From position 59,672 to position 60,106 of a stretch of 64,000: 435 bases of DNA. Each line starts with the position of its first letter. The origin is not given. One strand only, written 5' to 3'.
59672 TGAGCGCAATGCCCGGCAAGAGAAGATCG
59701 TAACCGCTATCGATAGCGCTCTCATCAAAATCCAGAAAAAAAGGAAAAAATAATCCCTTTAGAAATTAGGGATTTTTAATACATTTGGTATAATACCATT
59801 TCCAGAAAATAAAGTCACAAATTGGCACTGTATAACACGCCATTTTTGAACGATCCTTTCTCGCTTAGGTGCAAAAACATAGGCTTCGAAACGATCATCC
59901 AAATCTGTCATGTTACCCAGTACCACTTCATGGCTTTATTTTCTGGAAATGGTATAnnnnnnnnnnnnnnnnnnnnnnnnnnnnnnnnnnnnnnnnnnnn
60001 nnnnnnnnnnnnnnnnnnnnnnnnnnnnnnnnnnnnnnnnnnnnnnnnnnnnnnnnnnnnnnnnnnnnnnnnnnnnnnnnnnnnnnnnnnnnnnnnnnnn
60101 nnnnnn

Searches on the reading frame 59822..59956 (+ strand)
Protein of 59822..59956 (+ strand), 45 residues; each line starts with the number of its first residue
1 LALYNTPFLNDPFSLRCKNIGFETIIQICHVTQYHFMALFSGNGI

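Call 64: find_homologous_proteins(query=window:59822-59956:+, max_evalue=0.001)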
Query seq(45 aa): no candidate shares three 5-residue words with the query. No homologue found.
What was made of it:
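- On MITE (miniature inverted-repeat transposable element): A 45-aa MITE-encoded peptide has no homologue in 5.8 billion proteins (call 64).
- Tried and rejected: It has no homologue (call 64).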
